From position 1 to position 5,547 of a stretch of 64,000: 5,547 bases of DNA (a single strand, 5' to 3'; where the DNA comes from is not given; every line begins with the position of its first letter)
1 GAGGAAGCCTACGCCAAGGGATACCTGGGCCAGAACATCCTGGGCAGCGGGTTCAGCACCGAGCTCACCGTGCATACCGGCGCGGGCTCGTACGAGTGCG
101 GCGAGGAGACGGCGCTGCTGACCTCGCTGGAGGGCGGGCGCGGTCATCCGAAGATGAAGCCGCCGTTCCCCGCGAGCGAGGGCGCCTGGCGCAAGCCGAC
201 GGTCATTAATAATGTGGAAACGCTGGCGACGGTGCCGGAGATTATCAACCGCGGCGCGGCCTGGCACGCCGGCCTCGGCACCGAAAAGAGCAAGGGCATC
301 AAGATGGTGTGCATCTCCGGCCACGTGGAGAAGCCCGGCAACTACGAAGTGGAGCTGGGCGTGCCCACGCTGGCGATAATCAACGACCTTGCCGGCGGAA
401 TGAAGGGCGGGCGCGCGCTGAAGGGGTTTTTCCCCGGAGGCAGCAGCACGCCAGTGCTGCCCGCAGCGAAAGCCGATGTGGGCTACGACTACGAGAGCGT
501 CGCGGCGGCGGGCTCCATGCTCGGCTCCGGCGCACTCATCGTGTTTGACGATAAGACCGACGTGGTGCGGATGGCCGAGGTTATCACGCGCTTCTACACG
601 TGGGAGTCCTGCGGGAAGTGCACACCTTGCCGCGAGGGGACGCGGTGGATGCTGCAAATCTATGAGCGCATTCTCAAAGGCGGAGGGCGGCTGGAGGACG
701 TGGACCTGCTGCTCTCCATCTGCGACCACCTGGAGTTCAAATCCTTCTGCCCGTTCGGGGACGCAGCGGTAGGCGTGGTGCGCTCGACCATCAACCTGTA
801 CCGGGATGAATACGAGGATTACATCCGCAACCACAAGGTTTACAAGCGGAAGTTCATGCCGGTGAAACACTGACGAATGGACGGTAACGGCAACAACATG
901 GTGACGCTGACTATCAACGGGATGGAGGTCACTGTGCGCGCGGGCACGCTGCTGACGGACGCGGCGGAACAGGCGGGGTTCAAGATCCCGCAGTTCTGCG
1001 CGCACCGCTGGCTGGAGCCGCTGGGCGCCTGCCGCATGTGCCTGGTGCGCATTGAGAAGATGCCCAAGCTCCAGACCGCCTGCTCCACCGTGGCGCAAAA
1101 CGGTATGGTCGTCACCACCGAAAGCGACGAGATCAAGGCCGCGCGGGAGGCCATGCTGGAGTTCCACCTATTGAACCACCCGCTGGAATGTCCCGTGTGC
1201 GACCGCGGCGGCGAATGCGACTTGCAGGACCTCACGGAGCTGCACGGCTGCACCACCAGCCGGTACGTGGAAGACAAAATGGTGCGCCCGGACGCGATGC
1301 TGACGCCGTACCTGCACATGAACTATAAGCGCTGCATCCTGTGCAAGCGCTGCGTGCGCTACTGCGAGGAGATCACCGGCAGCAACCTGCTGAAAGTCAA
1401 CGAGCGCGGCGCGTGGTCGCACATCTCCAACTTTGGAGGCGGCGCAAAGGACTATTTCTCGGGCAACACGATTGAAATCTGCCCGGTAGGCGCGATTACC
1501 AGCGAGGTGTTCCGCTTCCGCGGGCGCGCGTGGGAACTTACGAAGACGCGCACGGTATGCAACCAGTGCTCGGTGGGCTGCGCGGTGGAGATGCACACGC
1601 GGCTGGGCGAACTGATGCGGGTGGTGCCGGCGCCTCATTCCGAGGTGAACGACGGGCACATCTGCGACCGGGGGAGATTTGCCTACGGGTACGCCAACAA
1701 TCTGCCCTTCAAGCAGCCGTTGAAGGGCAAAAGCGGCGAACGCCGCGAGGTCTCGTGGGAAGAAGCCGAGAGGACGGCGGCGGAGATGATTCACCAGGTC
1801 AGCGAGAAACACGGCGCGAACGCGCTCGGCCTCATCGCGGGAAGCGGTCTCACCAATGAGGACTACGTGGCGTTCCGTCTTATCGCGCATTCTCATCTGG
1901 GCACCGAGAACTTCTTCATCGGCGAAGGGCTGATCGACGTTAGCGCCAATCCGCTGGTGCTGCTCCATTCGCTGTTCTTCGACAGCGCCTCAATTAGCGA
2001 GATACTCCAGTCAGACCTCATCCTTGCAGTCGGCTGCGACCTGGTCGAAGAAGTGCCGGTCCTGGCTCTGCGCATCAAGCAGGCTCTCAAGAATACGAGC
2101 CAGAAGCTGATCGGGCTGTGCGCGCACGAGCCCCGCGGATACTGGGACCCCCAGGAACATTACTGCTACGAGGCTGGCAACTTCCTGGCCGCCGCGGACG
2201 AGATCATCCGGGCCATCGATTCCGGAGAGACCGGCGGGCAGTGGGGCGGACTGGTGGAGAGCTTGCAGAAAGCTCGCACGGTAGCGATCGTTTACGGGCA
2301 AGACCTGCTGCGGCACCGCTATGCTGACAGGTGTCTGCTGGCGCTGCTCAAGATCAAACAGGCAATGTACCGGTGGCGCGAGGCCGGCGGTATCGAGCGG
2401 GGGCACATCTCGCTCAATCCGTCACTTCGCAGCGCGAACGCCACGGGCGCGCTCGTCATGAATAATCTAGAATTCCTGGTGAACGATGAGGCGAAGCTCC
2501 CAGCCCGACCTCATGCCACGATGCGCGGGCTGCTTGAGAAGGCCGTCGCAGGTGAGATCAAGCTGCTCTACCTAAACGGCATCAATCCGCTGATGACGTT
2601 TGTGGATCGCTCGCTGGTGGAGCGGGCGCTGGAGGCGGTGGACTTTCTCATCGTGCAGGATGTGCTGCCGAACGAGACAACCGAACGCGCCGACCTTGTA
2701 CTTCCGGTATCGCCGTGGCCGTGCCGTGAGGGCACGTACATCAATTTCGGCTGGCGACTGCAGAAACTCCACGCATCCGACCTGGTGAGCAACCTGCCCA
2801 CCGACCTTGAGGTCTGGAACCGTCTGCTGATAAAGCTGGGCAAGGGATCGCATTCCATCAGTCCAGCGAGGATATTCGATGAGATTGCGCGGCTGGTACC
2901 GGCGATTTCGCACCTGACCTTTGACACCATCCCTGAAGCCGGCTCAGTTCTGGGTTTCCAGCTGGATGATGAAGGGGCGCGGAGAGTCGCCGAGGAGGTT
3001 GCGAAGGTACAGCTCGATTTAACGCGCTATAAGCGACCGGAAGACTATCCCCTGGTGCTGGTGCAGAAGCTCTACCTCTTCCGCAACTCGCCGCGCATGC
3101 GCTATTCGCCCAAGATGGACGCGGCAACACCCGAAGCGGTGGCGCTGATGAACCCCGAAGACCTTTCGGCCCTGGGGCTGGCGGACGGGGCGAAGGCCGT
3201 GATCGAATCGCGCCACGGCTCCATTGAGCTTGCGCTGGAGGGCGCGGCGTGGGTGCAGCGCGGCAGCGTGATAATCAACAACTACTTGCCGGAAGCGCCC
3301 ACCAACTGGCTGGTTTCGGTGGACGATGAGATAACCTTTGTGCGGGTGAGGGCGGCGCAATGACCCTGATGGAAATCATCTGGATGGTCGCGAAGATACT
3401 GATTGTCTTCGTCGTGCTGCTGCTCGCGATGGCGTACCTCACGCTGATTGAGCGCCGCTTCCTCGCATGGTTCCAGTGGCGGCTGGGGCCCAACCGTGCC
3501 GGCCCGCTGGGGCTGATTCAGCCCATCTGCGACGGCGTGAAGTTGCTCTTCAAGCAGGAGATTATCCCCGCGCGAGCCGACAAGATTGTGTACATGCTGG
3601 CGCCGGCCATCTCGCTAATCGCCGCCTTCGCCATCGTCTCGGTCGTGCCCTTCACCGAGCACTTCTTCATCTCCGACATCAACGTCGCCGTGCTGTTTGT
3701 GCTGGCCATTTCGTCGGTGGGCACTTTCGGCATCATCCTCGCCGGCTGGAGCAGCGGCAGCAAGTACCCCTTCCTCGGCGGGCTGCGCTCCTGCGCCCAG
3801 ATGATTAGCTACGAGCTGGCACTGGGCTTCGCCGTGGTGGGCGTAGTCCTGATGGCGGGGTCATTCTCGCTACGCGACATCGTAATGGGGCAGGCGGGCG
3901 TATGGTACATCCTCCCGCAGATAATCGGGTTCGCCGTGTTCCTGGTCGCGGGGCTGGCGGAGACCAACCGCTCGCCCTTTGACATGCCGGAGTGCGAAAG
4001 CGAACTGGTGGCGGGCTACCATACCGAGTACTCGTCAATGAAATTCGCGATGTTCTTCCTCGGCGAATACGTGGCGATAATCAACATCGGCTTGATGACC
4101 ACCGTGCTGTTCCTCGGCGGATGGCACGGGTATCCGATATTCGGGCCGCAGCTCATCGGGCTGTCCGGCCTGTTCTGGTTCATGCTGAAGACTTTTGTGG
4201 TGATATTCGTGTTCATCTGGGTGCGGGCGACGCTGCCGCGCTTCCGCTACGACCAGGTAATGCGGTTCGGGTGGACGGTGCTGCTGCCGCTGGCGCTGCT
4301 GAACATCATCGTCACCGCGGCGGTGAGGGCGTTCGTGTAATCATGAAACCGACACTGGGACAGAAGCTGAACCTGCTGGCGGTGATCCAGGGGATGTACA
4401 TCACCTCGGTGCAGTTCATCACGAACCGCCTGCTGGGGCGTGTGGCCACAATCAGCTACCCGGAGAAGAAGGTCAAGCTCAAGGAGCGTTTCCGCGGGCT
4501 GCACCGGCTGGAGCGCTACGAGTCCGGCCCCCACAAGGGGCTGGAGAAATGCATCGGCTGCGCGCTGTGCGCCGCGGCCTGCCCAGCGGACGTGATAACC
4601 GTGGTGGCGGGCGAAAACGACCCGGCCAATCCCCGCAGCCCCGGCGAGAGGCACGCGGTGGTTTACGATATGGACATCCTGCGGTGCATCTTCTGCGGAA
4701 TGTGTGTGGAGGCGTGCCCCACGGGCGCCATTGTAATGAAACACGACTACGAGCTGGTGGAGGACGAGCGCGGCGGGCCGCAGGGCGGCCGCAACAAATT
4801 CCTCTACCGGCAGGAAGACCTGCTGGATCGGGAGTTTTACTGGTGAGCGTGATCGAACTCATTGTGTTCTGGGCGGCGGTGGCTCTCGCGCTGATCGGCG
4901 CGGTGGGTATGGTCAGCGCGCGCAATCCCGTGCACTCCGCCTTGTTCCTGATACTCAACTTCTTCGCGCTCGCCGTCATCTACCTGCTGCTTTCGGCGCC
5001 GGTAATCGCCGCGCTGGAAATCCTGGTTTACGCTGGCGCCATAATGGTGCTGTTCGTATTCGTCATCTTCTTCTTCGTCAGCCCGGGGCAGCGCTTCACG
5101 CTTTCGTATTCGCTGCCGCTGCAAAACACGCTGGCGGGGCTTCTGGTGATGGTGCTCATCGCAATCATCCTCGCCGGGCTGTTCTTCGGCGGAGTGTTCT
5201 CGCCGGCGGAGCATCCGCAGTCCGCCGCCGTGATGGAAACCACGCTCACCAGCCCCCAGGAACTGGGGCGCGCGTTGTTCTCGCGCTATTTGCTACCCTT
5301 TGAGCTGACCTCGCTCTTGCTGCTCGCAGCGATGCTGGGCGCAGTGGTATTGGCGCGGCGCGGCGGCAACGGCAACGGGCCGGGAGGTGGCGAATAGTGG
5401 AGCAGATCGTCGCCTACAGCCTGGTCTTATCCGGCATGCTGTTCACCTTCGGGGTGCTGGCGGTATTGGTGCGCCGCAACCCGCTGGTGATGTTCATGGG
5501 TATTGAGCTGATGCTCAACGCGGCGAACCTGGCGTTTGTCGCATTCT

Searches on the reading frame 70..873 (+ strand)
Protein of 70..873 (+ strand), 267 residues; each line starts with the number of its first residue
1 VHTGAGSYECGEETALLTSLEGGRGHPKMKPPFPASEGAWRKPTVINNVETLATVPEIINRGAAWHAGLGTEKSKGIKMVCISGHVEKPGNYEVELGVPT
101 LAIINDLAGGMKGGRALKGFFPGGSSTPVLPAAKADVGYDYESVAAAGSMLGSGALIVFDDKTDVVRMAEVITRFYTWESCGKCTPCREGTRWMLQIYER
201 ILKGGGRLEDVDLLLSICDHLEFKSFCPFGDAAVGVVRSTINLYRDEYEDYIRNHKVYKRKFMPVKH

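Call 59: search_protein_families(library=pfam, proteins=[window:70-873:+], max_evalue=0.00001)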
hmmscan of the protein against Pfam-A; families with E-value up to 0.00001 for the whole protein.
window:70-873:+ (267 aa): 4 families
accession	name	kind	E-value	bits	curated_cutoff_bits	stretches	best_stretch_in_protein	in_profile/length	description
PF10589.14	NADH_4Fe-4S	-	3.7e-28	97.7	23.5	1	168-250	2-84/85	NADH-ubiquinone oxidoreductase-F iron-sulfur binding region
PF22461.2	SLBB_2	-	1.9e-08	34.7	27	1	78-135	1-60/79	SLBB domain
PF01512.22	Complex1_51K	-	2.4e-08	34.4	31.2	1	2-56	103-149/150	Nuo51 FMN-binding domain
PF10531.15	SLBB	-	6.7e-07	29.5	27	1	79-129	1-54/55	SLBB domain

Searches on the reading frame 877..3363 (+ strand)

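Call 59: search_protein_families(library=pfam, proteins=[window:877-3363:+], max_evalue=0.00001)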
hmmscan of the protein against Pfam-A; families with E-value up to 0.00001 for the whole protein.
window:877-3363:+ (828 aa): 8 families
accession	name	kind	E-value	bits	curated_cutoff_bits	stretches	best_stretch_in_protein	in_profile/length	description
PF00384.28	Molybdopterin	-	1.7e-27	96.8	24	1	280-633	4-332/353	Molybdopterin oxidoreductase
PF13510.11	Fer2_4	-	8e-19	67.9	22.8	1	7-83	2-81/82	2Fe-2S iron-sulfur cluster binding domain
PF22117.2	Fer4_Nqo3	-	1.4e-17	64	27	1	144-208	2-67/67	NADH-quinone oxidoreductase subunit 3, ferredoxin-like domain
PF04879.21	Molybdop_Fe4S4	-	3.1e-15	56.3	22.7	1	222-275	2-55/55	Molybdopterin oxidoreductase Fe4S4 domain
PF10588.14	NADH-G_4Fe-4S_3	-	3.9e-14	52.3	27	1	90-129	1-40/40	NADH-ubiquinone oxidoreductase-G iron-sulfur binding region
PF01568.27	Molydop_binding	-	4.7e-10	39.9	26.8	1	741-813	16-93/110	Molydopterin dinucleotide binding domain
PF22151.2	Fer4_NDSU1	-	3.6e-08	33.2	23.8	1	223-270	3-50/51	NADH-ubiquinone oxidoreductase NDSU1/NuoG-like, 4Fe-4S domain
PF00111.32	Fer2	-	3.4e-07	30.5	21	1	12-61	2-49/77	2Fe-2S iron-sulfur cluster binding domain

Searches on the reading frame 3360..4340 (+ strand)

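Call 59: search_protein_families(library=pfam, proteins=[window:3360-4340:+], max_evalue=0.00001)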
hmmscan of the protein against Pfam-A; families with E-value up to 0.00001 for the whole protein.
window:3360-4340:+ (326 aa): 1 family
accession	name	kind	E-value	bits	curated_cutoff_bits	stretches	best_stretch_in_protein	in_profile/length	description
PF00146.26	NADHdh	-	4.8e-124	414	27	1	12-320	2-298/298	NADH dehydrogenase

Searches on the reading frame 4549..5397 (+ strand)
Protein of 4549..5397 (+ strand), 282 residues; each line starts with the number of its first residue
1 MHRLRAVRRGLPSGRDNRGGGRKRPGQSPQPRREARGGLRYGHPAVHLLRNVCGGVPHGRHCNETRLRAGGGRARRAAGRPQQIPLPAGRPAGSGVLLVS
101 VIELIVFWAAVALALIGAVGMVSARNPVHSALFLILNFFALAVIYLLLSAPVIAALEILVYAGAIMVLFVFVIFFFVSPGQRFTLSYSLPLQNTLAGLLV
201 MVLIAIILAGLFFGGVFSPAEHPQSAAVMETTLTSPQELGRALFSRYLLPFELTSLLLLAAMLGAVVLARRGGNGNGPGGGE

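Call 59: search_protein_families(library=pfam, proteins=[window:4549-5397:+], max_evalue=0.00001)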
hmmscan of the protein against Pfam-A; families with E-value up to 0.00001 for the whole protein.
window:4549-5397:+ (282 aa): 1 family
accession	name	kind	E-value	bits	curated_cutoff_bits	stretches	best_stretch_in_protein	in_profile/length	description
PF00499.25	Oxidored_q3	-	2.8e-36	124.9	33.2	1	117-268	1-146/146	NADH-ubiquinone/plastoquinone oxidoreductase chain 6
